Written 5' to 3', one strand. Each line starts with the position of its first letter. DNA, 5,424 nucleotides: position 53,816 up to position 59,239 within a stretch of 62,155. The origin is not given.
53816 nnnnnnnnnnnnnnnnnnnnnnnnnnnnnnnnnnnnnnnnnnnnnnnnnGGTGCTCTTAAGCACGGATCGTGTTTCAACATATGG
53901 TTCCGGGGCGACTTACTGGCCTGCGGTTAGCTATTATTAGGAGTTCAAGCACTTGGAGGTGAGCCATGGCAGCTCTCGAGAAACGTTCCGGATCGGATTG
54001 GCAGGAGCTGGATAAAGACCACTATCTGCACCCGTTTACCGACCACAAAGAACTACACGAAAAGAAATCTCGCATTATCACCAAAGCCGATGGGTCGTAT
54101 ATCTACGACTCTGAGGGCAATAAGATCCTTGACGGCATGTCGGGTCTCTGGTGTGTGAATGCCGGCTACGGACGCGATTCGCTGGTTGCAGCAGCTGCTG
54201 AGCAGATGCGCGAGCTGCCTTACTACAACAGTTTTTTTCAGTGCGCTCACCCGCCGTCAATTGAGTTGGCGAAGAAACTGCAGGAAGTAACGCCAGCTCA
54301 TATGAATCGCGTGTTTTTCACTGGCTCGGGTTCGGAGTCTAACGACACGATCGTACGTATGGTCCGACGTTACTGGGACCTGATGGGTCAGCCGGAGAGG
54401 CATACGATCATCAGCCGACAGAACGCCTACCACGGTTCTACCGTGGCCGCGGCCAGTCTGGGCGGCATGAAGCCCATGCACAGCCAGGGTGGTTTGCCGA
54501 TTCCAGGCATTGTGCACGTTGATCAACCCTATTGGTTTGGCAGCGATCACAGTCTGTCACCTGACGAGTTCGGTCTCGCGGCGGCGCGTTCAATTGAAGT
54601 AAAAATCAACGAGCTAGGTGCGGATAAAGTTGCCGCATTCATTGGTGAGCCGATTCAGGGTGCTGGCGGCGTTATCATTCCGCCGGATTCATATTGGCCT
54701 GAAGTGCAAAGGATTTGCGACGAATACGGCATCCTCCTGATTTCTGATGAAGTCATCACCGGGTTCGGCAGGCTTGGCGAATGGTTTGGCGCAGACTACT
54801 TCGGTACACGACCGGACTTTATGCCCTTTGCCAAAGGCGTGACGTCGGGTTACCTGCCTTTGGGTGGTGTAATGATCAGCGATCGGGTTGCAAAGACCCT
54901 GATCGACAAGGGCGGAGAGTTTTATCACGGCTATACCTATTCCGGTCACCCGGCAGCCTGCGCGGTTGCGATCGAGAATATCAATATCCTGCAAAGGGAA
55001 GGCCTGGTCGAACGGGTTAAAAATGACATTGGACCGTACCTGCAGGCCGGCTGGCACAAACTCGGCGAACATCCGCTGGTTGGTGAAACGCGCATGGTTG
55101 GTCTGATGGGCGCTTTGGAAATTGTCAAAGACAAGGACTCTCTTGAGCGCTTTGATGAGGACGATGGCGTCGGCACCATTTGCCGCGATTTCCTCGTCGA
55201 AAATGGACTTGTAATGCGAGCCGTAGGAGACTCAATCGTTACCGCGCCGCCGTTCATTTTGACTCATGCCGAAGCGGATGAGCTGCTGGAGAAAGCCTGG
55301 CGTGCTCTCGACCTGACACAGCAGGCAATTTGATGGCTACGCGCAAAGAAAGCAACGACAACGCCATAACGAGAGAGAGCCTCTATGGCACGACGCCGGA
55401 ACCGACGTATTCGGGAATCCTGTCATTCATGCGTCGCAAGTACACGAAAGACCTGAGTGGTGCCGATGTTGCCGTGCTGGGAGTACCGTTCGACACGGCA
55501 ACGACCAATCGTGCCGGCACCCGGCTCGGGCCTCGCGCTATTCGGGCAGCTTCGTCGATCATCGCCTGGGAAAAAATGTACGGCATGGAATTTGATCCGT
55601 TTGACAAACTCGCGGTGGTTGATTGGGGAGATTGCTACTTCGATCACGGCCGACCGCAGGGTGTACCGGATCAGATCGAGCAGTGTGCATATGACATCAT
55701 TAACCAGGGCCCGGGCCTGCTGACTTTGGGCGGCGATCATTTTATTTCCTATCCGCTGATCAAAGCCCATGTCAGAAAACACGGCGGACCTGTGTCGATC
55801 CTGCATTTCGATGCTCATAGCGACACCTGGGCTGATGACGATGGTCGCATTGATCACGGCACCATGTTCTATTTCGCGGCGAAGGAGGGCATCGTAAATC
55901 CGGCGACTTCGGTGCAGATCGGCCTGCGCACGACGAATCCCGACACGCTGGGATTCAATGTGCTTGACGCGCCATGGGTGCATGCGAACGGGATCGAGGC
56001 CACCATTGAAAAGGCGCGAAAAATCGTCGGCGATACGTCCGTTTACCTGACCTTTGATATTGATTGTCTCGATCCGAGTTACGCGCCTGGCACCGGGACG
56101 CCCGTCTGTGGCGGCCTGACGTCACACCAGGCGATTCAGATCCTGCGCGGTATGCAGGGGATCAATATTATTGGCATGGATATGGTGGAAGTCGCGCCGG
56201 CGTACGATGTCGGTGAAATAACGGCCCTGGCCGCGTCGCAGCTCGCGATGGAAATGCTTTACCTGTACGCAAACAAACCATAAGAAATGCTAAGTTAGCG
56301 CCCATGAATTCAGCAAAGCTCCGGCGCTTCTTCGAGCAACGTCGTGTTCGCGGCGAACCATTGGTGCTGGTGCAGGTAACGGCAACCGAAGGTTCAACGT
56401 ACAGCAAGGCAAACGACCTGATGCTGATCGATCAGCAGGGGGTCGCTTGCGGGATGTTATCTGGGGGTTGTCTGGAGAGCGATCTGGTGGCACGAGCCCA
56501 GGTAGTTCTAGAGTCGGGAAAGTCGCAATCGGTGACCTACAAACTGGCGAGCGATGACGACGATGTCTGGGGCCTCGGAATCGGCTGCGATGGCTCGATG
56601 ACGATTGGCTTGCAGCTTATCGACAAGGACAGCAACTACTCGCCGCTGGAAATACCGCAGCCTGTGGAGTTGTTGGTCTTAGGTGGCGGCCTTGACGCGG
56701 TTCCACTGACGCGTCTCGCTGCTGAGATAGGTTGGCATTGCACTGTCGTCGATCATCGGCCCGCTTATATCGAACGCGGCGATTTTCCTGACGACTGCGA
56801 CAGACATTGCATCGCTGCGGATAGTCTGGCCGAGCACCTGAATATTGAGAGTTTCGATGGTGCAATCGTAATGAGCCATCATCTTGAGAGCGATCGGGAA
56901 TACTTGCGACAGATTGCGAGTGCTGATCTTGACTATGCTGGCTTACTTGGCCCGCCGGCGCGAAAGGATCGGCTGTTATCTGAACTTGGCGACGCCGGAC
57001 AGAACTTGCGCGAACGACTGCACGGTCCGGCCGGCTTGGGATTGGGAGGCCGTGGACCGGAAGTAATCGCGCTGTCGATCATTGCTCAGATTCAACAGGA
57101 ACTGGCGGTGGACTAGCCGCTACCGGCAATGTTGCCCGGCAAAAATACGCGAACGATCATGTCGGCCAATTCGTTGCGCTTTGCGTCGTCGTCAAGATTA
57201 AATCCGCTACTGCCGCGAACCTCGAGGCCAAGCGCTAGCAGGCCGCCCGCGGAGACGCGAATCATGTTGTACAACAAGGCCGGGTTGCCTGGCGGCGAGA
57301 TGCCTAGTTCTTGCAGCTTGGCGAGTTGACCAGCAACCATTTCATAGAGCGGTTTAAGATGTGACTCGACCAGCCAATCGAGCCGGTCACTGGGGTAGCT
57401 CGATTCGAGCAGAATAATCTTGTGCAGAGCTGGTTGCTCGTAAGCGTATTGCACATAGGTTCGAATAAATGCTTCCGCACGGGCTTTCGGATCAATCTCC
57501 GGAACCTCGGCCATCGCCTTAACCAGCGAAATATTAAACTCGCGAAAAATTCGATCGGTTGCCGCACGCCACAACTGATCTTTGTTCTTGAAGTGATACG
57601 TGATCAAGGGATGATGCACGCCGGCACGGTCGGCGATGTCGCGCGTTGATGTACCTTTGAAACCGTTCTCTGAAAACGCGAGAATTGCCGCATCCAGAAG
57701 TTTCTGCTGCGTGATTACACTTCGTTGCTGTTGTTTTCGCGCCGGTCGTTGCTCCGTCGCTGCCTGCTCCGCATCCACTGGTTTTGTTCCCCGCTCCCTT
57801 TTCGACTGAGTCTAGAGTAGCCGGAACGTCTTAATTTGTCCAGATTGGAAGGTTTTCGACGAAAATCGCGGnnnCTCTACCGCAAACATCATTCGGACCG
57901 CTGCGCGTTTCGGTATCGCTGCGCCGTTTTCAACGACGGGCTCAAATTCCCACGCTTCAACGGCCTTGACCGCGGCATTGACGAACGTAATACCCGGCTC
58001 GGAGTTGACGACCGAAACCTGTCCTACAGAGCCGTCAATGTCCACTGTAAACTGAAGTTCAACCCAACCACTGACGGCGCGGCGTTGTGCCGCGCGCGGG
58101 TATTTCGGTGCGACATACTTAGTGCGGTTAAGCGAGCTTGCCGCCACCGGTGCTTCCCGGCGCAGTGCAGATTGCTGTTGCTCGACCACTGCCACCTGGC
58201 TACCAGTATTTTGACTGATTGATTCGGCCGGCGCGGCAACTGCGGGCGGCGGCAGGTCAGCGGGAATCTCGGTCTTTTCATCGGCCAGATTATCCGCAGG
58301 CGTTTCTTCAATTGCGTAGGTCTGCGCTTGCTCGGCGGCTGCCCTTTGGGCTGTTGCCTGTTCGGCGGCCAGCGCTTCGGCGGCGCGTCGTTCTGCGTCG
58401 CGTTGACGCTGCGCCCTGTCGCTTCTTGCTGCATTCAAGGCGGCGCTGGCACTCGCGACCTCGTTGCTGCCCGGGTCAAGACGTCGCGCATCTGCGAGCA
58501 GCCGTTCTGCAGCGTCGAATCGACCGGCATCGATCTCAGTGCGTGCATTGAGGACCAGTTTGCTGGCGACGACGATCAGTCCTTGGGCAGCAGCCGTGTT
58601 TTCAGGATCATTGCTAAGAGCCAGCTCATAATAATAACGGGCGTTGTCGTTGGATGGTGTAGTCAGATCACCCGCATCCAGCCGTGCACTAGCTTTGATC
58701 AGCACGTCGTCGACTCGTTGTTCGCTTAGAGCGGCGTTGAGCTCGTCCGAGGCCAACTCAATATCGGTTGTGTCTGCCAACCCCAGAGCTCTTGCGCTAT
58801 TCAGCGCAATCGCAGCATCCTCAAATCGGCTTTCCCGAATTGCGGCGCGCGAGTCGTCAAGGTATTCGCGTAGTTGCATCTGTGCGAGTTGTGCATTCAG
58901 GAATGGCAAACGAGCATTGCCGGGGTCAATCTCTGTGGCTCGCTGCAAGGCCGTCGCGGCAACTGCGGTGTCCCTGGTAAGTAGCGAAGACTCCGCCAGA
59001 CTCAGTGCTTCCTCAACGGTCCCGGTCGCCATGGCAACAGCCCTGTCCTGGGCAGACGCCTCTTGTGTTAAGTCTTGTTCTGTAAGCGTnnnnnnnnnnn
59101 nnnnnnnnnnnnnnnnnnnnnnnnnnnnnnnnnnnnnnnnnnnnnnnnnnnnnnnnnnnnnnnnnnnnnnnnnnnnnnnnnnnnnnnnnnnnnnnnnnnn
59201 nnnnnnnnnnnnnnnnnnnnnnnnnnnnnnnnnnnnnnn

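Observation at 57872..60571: Receiver-receiver-TM-TPR-TonB_C fusion: a TonB-type domain on a two-component-like cytoplasmic module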

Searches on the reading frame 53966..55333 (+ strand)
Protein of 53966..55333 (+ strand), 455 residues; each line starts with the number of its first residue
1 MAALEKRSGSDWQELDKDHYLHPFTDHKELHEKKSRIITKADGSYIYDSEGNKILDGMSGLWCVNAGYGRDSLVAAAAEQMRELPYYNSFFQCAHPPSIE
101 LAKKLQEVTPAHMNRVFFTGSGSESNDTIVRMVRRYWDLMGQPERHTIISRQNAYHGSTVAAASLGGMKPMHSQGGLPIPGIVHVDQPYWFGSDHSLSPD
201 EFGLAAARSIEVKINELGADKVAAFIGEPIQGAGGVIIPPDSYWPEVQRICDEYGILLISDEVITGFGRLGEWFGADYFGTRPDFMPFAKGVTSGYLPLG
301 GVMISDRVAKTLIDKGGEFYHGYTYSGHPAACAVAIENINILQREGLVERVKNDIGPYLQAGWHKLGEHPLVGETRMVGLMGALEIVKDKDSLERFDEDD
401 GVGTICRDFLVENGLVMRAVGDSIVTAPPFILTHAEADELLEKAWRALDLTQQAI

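Call 29: search_protein_families(library=pfam, proteins=[window:53966-55333:+], max_evalue=0.001)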
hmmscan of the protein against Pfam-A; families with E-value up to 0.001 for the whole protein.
window:53966-55333:+ (455 aa): 1 family
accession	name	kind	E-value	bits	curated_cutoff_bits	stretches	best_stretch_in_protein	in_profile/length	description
PF00202.27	Aminotran_3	-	6.3e-88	295.6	30.5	1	35-446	10-401/403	Aminotransferase class-III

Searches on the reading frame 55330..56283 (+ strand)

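Call 29: search_protein_families(library=pfam, proteins=[window:55330-56283:+], max_evalue=0.001)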
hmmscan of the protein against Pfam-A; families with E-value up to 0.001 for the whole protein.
window:55330-56283:+ (317 aa): 1 family
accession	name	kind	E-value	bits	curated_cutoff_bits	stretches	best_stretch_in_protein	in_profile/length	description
PF00491.26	Arginase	-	1.1e-89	301.1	22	1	45-310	1-279/280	Arginase family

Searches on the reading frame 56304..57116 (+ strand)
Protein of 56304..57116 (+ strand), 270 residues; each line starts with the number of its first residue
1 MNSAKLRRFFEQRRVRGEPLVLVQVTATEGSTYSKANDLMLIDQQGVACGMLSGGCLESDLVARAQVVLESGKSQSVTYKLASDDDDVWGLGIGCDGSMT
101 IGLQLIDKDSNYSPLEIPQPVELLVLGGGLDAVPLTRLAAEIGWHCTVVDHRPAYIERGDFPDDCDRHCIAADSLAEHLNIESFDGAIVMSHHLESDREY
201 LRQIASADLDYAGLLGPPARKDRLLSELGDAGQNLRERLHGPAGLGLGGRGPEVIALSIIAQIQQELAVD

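Call 29: search_protein_families(library=pfam, proteins=[window:56304-57116:+], max_evalue=0.001)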
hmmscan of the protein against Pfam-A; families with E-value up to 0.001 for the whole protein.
window:56304-57116:+ (270 aa): 2 families
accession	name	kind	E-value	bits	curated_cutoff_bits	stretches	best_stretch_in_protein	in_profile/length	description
PF13478.12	XdhC_C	-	7.3e-28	98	29.7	1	123-263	1-125/125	XdhC Rossmann domain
PF02625.21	XdhC_CoxI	-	8.4e-17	61.3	24.3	1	16-79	4-67/68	XdhC and CoxI family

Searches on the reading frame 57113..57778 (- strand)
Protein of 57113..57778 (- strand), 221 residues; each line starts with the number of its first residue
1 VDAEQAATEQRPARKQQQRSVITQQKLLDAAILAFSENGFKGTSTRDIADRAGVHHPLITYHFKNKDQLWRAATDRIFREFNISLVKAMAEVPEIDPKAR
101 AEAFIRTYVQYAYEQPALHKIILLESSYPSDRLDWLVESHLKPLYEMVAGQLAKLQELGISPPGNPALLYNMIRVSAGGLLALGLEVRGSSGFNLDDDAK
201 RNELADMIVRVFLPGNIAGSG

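Call 29: search_protein_families(library=pfam, proteins=[window:57113-57778:-], max_evalue=0.001)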
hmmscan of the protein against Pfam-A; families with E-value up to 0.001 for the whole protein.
window:57113-57778:- (221 aa): 1 family
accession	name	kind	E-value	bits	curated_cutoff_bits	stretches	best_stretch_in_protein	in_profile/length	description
PF00440.29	TetR_N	-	1.7e-14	53.8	24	1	27-72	1-46/47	Bacterial regulatory proteins, tetR family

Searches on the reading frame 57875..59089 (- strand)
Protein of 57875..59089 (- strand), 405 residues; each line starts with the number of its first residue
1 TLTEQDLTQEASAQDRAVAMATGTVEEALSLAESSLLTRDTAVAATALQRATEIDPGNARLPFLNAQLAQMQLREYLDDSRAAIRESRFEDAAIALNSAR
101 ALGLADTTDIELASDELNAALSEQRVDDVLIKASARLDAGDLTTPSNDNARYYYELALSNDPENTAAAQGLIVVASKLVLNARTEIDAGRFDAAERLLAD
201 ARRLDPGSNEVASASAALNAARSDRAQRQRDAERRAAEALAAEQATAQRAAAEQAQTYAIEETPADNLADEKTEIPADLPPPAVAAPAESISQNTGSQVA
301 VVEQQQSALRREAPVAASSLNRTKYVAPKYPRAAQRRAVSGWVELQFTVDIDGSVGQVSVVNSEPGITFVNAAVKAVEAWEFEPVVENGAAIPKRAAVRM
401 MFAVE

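Call 25: predict_structure(alignment_id=A3)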
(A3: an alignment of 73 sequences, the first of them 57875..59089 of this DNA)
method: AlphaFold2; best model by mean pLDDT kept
length: 405 residues; sequences in the alignment: 73
mean_pLDDT: 87.3   pTM: 0.53
mean pLDDT of the five models: 87.3, 86.2, 85.6, 85.5, 85.5
residues with pLDDT >= 90: 314; 70-90: 15; 50-70: 34; < 50: 42
segments of 3 or more residues with pLDDT < 50: 1-6, 262-277, 283-286, 288-290, 292-300
pLDDT, mean of each block of 10 residues (from residue 1): 47 54 84 97 97 97 97 98 97 98 97 97 94 96 90 96 96 98 98 97 97 98 98 97 95 79 43 47 47 44 56 93 97 95 98 97 96 98 96 97 90
secondary structure, 60 per line:
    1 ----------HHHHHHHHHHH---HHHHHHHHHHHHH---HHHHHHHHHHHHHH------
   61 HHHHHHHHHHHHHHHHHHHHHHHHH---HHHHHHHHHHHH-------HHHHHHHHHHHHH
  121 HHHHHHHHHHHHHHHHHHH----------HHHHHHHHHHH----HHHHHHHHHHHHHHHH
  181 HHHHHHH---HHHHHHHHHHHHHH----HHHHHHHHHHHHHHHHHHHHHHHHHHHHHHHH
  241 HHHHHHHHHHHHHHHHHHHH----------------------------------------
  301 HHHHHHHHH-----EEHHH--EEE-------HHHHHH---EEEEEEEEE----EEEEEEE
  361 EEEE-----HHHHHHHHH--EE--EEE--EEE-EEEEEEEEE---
elements in order: H11-21 H25-37 H41-54 H61-85 H89-100 H108-139 H150-160 H165-187 H191-204 H209-260 H301-309 E322-324 H332-337 E341-349 E354-364 H370-378 E385-387 E390-392 E394-402

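Call 31: fold_search(model_id=the predicted structure, library=pdb)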
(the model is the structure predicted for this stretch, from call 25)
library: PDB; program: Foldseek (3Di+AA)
matches with E <= 10: 1287; with E <= 0.001: 13
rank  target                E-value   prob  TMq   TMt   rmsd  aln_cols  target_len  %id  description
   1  6fip_MODEL_1_A        1.8e-06  1.00  0.21  0.79   3.1        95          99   29  Solution NMR structure of Pseudomonas aeruginosa TonB CTD (released 2018-08-29)
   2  6i97_D                4.8e-06  1.00  0.21  0.91   1.0        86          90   31  Structure of the ferrioxamine B transporter FoxA from Pseudomonas aeruginosa in complex with ferrioxamine B and a C-te (released 2019-08-28)
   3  1u07_A                2.6e-05  1.00  0.19  0.82   2.6        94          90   24  Crystal Structure of the 92-residue C-term. part of TonB with significant structural changes compared to shorter fragm (released 2004-11-30)
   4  2gsk_B                2.9e-05  1.00  0.19  0.90   1.3        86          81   26  Structure of the BtuB:TonB Complex (released 2006-06-13)
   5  1u07_B                3.6e-05  1.00  0.19  0.84   1.4        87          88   25  Crystal Structure of the 92-residue C-term. part of TonB with significant structural changes compared to shorter fragm (released 2004-11-30)
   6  2k9k_MODEL_1_A        2.2e-04  1.00  0.18  0.62  15.8       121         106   25  Molecular characterization of the tonb2 protein from vibrio anguillarum (released 2008-11-18)
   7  7zc8_A                3.2e-04  1.00  0.18  0.76   3.1        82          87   23  Crystal structure of the C-terminal domain of FusB, a TonB homologue (released 2022-08-17)
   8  2grx_C                3.6e-04  1.00  0.17  0.85   1.4        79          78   28  Crystal structure of TonB in complex with FhuA, E. coli outer membrane receptor for ferrichrome (released 2006-06-13)
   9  1xx3_MODEL_1_A        4.2e-04  1.00  0.19  0.80   1.5        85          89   26  Solution Structure of Escherichia coli TonB-CTD (released 2005-02-15)
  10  7zc8_B                4.7e-04  1.00  0.17  0.76   3.3        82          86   24  Crystal structure of the C-terminal domain of FusB, a TonB homologue (released 2022-08-17)
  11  3qky                  6.1e-04  1.00  0.17  0.23  11.8       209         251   18  Crystal structure of Rhodothermus marinus BamD (released 2011-04-20)
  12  8rd6_MODEL_1_A        8.5e-04  1.00  0.18  0.75   2.0        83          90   25  the C-terminal domain of TonB protein from Salmonella enterica. (released 2024-01-17)
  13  5efr                  1.0e-03  1.00  0.18  0.18  11.5       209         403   17  Crystal Structure of a BamA-BamD fusion (released 2016-01-27)
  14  9hi3                  1.1e-03  1.00  0.18  0.35   3.0        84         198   25  C-terminal domain of pectobacterial FusB in complex with spinach ferredoxin 1 (released 2025-04-23)
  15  8chy                  1.6e-03  0.97  0.14  0.18  15.1       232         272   18  Crystal structure of an 8-repeat consensus TPR superhelix with Zinc. (released 2024-02-21)
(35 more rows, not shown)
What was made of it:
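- On TonB energy transducer (TonB-ExbB-ExbD): Foldseek match to 6i97_D at TM 0.91 and rmsd 1.0 A (call 31).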
